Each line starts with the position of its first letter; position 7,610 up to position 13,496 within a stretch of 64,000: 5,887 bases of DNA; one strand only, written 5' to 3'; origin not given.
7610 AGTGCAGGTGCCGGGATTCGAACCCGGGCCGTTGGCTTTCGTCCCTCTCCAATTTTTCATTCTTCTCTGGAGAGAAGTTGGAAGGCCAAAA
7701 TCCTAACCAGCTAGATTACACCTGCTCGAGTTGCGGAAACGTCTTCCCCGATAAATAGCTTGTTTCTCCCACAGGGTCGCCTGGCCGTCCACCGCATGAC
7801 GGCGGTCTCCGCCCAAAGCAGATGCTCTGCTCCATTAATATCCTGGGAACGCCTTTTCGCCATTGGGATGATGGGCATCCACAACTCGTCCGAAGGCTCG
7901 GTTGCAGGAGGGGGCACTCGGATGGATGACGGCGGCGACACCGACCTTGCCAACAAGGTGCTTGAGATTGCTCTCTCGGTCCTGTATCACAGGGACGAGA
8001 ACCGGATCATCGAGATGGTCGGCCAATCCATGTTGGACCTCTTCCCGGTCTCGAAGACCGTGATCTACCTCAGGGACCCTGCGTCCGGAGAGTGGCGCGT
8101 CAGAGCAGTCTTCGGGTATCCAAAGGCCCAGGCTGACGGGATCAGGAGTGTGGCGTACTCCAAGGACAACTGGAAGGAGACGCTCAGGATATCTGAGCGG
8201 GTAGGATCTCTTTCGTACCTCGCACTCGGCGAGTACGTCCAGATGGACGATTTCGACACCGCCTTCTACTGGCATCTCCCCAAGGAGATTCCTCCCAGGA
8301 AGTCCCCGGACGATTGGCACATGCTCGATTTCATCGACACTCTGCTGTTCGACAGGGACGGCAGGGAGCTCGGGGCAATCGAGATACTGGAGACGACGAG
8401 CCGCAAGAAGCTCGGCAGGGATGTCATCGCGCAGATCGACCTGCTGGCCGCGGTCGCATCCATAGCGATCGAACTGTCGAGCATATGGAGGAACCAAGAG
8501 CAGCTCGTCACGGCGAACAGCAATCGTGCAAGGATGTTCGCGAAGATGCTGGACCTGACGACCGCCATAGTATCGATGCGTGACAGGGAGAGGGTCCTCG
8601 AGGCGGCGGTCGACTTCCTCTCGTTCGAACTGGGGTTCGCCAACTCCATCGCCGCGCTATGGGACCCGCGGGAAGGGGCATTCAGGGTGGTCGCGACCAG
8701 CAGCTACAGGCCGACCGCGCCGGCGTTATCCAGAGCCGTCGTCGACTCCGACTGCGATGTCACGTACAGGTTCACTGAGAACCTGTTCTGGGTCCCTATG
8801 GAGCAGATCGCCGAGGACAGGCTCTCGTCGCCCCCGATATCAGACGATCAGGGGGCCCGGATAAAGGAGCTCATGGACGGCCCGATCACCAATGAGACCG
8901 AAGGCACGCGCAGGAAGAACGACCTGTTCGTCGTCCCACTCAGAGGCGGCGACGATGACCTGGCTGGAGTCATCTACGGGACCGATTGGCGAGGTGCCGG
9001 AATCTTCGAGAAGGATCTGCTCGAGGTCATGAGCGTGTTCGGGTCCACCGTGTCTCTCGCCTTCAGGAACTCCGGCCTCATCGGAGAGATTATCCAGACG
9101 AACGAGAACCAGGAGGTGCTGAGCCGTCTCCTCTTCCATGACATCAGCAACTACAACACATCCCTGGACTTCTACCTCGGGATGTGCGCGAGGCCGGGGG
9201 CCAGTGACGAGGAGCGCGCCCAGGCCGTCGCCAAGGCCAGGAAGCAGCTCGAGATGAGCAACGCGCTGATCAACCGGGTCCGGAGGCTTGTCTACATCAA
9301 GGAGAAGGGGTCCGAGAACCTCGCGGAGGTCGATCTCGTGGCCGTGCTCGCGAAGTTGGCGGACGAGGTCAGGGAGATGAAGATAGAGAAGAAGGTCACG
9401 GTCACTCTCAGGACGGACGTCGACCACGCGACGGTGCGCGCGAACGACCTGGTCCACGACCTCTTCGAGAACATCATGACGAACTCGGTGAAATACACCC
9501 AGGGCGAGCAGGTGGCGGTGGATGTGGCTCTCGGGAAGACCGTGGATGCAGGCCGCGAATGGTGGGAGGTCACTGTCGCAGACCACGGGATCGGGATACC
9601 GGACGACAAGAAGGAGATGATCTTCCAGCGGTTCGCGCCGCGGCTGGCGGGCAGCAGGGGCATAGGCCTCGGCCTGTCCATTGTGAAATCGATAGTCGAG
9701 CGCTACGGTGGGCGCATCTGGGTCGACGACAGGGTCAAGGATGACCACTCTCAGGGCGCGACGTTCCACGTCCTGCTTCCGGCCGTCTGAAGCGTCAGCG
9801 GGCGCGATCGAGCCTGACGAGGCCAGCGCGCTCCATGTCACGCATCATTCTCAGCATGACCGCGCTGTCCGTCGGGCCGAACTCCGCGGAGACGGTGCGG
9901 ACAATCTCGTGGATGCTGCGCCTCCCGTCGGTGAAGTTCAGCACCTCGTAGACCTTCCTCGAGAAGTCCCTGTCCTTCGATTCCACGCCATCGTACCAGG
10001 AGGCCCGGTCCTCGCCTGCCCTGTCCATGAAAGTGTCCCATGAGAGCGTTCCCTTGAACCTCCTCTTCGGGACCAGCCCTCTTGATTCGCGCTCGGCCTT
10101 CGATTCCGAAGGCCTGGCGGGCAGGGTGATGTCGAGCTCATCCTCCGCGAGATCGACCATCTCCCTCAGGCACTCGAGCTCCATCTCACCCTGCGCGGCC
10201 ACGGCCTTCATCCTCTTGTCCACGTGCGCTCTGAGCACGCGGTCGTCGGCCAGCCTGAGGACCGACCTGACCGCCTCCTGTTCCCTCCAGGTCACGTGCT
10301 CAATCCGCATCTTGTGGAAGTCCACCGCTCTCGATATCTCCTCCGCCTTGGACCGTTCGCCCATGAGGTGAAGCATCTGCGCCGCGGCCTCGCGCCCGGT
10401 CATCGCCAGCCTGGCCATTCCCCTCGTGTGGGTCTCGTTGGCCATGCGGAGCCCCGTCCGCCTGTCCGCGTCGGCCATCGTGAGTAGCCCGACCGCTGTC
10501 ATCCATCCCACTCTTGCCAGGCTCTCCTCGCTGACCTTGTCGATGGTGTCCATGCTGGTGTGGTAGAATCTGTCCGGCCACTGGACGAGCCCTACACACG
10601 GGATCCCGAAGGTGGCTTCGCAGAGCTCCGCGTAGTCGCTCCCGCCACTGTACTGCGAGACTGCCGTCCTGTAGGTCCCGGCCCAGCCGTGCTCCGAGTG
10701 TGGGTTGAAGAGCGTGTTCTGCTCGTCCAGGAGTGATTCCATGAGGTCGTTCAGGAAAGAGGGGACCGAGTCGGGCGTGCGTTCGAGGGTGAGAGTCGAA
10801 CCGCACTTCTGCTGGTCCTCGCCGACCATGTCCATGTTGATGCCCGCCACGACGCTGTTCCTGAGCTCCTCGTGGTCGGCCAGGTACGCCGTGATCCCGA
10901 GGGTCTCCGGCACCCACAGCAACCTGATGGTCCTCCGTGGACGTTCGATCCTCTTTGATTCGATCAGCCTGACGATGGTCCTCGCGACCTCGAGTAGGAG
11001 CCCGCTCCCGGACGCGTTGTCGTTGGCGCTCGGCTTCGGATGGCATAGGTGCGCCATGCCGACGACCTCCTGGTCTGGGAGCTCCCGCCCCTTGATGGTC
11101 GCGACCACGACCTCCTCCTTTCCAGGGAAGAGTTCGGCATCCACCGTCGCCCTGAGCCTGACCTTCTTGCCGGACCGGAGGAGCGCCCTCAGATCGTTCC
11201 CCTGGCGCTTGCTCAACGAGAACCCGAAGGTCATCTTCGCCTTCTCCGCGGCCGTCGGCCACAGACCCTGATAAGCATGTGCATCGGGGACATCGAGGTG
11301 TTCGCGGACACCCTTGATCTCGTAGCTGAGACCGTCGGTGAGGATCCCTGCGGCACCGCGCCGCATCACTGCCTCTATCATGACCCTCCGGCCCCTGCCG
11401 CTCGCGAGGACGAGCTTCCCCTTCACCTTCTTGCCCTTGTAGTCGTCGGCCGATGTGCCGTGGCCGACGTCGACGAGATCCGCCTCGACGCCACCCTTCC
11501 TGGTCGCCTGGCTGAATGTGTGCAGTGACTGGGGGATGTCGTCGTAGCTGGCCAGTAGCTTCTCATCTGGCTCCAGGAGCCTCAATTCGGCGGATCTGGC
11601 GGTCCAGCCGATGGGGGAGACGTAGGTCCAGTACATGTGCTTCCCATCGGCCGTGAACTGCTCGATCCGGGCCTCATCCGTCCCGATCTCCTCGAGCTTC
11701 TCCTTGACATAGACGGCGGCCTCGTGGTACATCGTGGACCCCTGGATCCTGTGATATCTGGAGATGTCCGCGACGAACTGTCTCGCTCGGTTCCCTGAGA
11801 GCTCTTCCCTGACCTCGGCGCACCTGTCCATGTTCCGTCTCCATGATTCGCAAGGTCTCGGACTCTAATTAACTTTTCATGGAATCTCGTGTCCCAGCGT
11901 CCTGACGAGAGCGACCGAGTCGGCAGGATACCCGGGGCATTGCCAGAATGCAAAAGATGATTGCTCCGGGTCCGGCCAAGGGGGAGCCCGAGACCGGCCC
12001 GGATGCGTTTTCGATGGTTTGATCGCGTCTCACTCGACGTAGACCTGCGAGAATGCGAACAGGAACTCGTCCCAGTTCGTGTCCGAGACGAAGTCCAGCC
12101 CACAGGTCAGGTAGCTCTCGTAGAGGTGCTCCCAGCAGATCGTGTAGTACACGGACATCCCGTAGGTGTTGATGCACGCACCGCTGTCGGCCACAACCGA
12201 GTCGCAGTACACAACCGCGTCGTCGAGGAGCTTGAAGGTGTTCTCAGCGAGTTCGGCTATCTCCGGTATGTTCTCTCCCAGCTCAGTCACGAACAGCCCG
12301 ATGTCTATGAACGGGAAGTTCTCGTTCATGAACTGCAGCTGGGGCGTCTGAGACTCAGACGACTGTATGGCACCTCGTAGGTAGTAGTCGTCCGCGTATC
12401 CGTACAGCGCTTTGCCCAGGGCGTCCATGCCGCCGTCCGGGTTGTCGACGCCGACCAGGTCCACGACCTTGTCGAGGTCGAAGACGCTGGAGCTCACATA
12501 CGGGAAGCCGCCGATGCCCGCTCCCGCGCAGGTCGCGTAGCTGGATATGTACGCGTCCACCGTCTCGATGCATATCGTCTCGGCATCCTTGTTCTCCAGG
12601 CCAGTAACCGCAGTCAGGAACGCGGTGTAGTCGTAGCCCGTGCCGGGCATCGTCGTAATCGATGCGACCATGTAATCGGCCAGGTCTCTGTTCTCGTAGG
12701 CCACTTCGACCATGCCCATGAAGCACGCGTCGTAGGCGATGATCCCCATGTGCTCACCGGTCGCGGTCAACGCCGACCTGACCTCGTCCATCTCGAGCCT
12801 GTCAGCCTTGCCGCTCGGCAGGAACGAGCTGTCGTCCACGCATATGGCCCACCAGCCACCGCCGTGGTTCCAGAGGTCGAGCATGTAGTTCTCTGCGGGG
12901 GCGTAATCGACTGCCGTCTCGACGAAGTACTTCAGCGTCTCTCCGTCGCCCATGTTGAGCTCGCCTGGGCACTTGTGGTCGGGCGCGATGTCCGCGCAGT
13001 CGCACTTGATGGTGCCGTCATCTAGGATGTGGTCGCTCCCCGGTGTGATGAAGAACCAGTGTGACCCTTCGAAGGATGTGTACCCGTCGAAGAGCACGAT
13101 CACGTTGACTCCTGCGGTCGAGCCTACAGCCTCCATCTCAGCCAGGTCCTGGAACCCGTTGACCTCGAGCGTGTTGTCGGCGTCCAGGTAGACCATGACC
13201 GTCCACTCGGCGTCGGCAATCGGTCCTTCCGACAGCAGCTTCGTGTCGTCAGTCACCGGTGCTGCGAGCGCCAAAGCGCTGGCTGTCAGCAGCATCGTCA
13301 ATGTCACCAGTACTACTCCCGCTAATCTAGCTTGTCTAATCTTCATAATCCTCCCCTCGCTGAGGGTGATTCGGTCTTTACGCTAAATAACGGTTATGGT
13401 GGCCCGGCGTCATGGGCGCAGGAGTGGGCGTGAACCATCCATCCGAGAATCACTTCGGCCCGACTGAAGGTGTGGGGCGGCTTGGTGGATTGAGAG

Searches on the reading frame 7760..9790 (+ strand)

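Call 48: search_protein_families(library=pfam, proteins=[window:7760-9790:+], max_evalue=0.00001)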
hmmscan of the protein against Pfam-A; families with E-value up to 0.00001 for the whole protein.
window:7760-9790:+ (676 aa): 1 family
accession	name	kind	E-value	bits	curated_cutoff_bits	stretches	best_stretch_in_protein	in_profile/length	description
PF02518.31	HATPase_c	-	4.6e-23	82.2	26.4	1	563-675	4-109/111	Histidine kinase-, DNA gyrase B-, and HSP90-like ATPase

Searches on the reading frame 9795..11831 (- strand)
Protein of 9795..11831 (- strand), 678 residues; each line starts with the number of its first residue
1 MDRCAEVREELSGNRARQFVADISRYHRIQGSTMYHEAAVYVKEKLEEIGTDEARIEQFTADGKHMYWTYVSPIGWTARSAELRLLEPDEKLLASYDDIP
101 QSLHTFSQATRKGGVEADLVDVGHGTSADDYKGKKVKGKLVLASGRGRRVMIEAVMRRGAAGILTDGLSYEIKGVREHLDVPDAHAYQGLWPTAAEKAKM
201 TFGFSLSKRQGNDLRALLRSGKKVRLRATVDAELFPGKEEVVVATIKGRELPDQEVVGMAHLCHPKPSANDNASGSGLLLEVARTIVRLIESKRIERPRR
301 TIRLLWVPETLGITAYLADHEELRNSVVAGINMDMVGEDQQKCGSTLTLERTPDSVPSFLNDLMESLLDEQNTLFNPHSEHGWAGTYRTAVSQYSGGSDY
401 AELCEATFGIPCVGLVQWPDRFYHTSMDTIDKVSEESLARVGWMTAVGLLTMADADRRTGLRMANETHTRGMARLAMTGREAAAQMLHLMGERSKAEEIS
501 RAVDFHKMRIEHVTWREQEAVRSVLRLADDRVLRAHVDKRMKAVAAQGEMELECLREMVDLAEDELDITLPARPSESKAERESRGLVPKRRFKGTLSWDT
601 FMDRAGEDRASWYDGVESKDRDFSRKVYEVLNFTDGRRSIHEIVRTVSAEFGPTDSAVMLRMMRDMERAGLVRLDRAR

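Call 48: search_protein_families(library=pfam, proteins=[window:9795-11831:-], max_evalue=0.00001)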
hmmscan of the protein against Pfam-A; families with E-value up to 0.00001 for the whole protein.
window:9795-11831:- (678 aa): 2 families
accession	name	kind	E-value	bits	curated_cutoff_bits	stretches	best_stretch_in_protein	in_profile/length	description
PF04389.22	Peptidase_M28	-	8.6e-18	65.2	21.3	1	242-445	2-189/193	Peptidase family M28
PF16254.10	DUF4910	-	1.9e-16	60.1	26.6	1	253-440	68-232/247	Domain of unknown function (DUF4910)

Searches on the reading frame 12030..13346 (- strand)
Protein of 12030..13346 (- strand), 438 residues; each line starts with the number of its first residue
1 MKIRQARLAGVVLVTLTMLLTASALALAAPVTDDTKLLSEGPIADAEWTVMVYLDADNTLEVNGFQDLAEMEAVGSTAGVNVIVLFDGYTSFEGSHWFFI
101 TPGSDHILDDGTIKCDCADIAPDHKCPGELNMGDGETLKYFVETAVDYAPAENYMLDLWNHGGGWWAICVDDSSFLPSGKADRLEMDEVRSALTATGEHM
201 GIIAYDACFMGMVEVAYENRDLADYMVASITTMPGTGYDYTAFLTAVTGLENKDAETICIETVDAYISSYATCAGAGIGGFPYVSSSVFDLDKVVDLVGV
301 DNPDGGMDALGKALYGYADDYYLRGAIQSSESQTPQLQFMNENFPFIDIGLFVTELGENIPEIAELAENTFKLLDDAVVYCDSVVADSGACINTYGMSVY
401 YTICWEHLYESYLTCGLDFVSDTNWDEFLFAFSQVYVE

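Call 48: search_protein_families(library=pfam, proteins=[window:12030-13346:-], max_evalue=0.00001)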
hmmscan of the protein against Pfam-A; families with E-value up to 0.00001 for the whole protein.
window:12030-13346:- (438 aa): 1 family
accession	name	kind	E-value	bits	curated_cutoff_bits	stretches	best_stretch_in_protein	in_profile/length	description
PF03415.19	Peptidase_C11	-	3.9e-43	148.8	25.8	1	52-298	1-228/359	Clostripain family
